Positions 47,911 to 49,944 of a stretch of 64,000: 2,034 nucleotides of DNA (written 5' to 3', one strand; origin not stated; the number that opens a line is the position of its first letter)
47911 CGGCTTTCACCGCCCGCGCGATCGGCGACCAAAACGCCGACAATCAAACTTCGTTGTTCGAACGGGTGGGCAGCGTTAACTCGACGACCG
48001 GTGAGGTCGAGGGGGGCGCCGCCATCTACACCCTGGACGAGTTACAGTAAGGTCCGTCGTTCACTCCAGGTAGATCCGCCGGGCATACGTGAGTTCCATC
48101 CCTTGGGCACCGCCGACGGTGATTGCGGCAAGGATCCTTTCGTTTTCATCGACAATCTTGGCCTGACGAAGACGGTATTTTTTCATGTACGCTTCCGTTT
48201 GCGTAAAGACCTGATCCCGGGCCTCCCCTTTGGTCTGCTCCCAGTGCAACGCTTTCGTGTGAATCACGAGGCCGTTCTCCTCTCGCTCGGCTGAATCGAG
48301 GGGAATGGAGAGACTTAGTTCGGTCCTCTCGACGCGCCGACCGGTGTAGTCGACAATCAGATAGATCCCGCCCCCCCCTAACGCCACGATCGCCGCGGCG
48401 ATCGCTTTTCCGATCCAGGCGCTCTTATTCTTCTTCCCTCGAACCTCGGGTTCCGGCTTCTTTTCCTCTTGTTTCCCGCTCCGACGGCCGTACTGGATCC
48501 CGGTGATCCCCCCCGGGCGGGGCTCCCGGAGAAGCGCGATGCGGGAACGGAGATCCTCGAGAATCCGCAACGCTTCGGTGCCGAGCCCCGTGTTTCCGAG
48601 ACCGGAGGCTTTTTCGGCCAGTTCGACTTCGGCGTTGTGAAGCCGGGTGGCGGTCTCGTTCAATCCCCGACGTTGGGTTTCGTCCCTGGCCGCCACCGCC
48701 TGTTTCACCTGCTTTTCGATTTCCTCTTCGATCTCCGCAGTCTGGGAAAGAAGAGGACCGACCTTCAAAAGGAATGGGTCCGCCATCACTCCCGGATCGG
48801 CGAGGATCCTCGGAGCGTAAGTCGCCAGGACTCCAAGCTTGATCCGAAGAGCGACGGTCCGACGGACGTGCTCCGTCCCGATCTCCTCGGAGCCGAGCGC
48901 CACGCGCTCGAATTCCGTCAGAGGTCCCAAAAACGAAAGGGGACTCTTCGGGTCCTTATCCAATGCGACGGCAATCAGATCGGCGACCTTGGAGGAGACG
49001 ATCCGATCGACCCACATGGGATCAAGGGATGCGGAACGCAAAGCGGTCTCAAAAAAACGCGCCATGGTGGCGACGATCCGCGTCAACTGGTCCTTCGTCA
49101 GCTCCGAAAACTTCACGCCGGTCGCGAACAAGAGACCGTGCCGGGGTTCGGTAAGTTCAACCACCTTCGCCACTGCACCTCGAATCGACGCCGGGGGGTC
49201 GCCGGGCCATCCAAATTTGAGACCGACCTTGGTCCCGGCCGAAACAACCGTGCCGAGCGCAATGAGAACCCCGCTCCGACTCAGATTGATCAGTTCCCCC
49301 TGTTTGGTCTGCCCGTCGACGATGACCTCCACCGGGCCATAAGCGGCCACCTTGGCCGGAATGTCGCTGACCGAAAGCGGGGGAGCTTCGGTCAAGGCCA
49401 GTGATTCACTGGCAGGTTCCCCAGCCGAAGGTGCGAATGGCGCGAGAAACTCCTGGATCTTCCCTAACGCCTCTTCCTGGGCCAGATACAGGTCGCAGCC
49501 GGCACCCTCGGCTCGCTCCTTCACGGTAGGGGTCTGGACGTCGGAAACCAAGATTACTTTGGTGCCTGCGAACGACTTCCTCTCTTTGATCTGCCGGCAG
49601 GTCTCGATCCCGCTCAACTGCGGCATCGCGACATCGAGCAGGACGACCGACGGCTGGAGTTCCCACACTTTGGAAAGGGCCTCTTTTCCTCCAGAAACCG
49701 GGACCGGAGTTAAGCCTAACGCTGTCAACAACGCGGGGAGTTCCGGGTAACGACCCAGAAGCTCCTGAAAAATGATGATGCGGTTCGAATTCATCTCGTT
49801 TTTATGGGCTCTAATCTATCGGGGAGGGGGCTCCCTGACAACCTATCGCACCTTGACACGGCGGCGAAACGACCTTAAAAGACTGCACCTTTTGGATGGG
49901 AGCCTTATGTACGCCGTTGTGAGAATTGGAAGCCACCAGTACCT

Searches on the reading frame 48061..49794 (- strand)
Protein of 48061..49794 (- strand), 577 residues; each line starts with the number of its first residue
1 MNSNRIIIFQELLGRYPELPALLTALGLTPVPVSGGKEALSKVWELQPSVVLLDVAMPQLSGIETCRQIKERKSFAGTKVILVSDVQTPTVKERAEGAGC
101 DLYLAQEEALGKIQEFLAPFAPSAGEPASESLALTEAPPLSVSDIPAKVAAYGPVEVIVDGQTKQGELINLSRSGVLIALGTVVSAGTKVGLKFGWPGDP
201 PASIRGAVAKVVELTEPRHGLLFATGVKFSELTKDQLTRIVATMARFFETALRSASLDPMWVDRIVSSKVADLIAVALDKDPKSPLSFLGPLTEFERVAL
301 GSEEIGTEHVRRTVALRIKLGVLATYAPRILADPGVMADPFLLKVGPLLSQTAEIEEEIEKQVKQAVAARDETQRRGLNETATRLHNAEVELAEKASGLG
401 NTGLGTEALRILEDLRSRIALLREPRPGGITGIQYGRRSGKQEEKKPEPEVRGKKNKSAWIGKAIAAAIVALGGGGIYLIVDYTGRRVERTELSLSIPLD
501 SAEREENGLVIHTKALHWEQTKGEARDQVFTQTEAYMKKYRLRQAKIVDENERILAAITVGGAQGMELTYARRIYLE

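Call 58: search_protein_families(library=pfam, proteins=[window:48061-49794:-], max_evalue=0.00001)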
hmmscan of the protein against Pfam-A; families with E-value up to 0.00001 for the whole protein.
window:48061-49794:- (577 aa): 2 families
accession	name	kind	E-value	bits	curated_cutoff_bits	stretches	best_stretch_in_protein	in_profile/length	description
PF00072.30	Response_reg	-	1.2e-11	45.2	30.2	1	33-114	28-107/111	Response regulator receiver domain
PF07238.19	PilZ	-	4.9e-06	27.2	22.5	0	150-242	9-98/102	PilZ domain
